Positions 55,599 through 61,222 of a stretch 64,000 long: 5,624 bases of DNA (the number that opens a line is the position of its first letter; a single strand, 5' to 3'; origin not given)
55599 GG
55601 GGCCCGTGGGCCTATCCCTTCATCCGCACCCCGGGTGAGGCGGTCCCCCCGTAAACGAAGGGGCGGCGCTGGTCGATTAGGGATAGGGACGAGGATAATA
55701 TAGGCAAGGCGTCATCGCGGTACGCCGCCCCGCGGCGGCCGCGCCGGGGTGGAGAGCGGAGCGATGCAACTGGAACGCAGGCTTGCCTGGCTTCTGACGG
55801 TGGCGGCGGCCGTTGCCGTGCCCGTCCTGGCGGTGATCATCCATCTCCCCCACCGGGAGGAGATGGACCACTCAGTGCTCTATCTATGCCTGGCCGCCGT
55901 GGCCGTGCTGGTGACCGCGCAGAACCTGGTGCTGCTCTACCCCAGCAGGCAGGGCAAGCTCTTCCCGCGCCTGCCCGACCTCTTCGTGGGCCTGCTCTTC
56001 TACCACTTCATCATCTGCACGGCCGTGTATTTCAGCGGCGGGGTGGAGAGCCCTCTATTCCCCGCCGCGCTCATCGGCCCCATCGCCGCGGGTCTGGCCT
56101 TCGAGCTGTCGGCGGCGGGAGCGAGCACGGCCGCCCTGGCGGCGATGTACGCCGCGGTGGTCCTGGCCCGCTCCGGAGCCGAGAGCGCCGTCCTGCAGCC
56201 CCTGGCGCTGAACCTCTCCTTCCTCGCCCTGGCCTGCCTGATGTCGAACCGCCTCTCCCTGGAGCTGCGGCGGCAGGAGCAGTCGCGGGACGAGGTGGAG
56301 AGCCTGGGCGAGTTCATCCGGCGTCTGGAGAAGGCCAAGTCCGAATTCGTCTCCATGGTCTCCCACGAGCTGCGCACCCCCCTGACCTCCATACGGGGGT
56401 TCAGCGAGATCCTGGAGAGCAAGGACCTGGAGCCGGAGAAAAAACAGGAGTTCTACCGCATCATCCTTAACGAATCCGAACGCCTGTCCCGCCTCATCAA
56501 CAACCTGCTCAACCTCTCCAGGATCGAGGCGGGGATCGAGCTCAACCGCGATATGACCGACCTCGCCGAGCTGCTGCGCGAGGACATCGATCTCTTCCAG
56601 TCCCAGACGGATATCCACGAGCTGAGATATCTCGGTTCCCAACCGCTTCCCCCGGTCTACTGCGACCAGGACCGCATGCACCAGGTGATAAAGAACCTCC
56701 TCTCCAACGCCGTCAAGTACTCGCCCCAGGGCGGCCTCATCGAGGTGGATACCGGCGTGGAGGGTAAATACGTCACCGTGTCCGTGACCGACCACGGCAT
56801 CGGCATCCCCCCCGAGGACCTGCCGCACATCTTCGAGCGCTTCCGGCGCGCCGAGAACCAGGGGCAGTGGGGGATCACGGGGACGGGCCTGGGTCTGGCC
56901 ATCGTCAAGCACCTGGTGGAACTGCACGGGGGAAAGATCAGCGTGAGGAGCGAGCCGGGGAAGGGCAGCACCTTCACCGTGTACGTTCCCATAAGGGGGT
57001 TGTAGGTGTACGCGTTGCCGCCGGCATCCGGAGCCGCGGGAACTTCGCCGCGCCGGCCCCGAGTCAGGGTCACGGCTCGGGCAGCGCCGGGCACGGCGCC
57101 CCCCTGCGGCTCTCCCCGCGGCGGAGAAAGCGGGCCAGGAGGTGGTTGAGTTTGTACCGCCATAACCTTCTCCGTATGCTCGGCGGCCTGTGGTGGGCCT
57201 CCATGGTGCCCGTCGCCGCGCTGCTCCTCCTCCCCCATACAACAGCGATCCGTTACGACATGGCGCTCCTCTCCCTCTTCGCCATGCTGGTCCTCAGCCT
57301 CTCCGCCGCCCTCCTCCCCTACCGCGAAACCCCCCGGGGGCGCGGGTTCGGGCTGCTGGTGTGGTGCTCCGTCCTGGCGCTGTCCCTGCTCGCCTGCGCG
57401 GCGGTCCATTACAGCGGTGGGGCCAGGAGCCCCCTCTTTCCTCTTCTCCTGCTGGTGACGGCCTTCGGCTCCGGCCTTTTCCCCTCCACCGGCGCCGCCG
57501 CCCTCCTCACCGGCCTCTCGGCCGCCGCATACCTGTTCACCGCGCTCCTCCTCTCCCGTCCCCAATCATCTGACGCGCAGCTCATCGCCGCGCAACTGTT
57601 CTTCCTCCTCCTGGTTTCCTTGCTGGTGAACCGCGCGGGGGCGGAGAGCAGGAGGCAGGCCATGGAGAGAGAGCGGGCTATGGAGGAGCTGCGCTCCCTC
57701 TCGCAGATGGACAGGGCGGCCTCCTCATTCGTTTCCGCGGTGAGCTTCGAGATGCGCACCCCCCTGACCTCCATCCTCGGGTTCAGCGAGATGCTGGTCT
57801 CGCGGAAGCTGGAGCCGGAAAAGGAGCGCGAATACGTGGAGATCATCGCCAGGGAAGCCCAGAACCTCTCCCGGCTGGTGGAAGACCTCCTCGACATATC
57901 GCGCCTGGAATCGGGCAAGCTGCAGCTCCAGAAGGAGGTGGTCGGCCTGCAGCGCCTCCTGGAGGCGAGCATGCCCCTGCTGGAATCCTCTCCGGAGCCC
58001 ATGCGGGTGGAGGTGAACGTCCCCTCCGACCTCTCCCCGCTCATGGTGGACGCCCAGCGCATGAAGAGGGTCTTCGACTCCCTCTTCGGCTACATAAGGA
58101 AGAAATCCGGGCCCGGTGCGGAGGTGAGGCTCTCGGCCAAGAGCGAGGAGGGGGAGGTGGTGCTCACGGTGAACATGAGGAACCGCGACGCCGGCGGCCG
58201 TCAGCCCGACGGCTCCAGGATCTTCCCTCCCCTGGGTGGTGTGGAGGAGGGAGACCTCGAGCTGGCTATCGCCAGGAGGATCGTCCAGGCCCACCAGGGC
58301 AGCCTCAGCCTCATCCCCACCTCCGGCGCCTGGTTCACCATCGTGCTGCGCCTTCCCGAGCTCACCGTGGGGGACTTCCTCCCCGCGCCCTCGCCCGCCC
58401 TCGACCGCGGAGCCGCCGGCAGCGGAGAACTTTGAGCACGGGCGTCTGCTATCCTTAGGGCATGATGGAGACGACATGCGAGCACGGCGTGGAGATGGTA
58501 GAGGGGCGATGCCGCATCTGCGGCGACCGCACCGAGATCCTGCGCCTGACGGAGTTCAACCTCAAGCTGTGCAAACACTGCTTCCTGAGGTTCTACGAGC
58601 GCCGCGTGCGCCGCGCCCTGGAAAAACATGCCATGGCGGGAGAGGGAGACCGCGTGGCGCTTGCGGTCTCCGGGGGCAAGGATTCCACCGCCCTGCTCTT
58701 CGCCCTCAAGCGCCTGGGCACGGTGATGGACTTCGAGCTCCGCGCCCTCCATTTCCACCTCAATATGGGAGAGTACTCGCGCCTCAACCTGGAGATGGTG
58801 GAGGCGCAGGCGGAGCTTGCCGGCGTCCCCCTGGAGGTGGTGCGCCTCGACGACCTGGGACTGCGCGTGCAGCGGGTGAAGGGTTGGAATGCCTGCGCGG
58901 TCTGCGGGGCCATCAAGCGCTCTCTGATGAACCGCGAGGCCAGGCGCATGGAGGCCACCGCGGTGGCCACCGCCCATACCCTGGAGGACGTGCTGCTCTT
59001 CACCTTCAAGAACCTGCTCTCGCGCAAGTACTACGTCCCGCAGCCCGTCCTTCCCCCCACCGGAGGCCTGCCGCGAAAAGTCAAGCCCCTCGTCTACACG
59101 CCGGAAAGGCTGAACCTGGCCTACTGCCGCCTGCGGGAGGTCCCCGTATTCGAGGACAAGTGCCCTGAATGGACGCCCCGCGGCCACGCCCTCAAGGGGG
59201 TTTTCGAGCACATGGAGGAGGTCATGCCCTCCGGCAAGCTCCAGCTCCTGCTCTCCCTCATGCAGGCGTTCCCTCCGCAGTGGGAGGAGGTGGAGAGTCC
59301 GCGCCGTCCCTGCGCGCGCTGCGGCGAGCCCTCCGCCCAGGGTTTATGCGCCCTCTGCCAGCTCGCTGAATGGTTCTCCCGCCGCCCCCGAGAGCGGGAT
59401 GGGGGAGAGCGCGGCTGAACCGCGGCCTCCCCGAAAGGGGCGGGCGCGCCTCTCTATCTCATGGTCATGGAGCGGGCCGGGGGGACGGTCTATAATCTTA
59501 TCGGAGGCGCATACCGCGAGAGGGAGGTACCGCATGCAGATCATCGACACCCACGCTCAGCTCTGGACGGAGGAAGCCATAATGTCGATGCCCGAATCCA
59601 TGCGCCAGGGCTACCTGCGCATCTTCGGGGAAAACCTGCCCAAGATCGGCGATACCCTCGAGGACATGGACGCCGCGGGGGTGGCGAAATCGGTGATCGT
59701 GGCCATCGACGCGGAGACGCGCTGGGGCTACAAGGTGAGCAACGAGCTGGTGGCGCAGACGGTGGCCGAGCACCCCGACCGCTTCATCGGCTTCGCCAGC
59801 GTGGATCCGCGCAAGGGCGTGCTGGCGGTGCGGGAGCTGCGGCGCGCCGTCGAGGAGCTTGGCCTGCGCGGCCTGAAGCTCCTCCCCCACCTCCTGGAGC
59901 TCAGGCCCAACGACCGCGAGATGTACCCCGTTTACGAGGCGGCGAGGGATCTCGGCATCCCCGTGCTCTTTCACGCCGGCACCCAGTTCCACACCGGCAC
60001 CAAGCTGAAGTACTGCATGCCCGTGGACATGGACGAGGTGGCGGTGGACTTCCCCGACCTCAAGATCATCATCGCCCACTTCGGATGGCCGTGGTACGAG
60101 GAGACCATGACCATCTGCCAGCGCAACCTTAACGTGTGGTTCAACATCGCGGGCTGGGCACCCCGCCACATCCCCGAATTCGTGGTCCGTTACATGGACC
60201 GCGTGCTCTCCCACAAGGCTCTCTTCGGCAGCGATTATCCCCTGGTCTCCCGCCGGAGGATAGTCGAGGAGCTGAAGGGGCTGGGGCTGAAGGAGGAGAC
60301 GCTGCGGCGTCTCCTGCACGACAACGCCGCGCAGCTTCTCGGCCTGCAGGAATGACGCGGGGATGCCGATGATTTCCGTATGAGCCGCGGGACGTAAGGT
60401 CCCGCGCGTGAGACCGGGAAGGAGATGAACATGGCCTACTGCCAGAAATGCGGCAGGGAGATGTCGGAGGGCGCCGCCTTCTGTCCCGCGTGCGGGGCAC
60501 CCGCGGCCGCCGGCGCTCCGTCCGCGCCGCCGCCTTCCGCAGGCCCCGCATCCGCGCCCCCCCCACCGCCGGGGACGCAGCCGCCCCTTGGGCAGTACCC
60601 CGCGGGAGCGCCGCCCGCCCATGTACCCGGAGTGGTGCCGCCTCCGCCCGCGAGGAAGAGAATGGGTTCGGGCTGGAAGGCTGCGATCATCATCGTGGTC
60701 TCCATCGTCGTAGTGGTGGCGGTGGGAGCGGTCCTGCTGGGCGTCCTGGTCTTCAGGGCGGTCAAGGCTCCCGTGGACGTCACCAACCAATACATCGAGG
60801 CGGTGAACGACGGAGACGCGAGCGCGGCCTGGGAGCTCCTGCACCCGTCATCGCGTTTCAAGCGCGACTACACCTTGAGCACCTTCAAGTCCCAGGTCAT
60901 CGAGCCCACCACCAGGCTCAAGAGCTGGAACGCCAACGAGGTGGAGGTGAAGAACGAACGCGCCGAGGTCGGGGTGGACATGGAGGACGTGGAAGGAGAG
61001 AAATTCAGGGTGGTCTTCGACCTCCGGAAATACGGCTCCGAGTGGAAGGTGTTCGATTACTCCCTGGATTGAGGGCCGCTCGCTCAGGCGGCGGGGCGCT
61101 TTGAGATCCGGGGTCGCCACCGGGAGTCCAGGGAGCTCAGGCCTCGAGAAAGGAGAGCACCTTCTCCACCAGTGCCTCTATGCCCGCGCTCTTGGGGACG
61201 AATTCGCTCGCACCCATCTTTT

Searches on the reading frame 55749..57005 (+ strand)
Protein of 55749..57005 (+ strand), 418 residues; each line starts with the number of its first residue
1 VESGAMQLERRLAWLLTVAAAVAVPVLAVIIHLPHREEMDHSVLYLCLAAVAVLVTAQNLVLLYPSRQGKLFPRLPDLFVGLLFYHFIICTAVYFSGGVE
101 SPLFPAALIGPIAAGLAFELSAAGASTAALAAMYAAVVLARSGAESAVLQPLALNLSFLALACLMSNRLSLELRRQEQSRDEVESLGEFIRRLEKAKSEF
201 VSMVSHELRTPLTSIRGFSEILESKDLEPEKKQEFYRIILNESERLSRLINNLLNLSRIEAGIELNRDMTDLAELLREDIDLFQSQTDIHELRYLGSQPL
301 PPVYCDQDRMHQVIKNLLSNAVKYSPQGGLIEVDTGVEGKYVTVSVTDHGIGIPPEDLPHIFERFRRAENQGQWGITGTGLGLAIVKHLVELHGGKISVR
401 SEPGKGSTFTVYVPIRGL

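Call 60: search_protein_families(library=pfam, proteins=[window:55749-57005:+], max_evalue=0.00001)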
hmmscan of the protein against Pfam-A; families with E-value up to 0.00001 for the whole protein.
window:55749-57005:+ (418 aa): 2 families
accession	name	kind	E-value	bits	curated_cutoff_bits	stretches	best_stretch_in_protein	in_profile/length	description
PF02518.31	HATPase_c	-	1.2e-34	119.5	26.4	1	306-415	2-109/111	Histidine kinase-, DNA gyrase B-, and HSP90-like ATPase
PF00512.31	HisKA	-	6.1e-23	81.1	26.9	1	196-262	1-66/66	His Kinase A (phospho-acceptor) domain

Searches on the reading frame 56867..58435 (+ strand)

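Call 60: search_protein_families(library=pfam, proteins=[window:56867-58435:+], max_evalue=0.00001)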
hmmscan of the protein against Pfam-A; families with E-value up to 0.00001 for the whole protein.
window:56867-58435:+ (522 aa): 2 families
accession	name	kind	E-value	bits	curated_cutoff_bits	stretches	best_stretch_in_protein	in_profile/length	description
PF00512.31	HisKA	-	8.2e-19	67.9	26.9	1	286-350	3-66/66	His Kinase A (phospho-acceptor) domain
PF02518.31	HATPase_c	-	9.9e-06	26.4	26.4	0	395-497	2-110/111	Histidine kinase-, DNA gyrase B-, and HSP90-like ATPase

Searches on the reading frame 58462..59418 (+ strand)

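Call 60: search_protein_families(library=pfam, proteins=[window:58462-59418:+], max_evalue=0.00001)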
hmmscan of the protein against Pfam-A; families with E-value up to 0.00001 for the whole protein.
window:58462-59418:+ (318 aa): 1 family
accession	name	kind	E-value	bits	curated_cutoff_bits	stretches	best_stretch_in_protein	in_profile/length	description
PF01171.26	ATP_bind_3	-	5.8e-12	46.1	27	1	65-179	2-111/182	PP-loop family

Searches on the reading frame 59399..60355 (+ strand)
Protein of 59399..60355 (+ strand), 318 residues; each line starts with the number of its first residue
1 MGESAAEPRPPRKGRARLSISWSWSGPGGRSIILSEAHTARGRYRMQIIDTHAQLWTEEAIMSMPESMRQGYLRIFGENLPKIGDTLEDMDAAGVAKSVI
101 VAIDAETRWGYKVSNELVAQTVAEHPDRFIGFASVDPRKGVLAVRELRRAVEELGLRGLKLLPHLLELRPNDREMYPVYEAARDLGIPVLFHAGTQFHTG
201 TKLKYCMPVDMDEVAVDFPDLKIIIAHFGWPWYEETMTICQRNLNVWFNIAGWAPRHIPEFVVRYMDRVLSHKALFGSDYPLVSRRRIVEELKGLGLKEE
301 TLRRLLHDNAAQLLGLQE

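Call 60: search_protein_families(library=pfam, proteins=[window:59399-60355:+], max_evalue=0.00001)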
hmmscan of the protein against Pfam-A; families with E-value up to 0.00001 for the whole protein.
window:59399-60355:+ (318 aa): 1 family
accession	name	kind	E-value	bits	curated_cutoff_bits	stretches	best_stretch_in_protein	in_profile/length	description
PF04909.20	Amidohydro_2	-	1e-53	183.4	26.4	1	49-316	1-289/289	Amidohydrolase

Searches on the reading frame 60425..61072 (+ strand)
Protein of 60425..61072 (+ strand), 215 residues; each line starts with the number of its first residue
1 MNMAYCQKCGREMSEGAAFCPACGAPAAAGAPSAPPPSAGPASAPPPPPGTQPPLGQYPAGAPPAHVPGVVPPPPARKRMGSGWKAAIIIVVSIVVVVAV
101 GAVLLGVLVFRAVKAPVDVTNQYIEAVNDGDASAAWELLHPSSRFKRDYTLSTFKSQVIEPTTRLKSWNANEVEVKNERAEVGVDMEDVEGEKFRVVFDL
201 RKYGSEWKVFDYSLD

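Call 60: search_protein_families(library=pfam, proteins=[window:60425-61072:+], max_evalue=0.00001)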
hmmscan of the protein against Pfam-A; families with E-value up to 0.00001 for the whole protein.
window:60425-61072:+ (215 aa): 1 family
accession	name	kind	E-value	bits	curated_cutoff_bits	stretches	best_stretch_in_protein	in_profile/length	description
PF13240.11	Zn_Ribbon_1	-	3.6e-08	33.4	25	1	5-26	1-22/23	zinc-ribbon domain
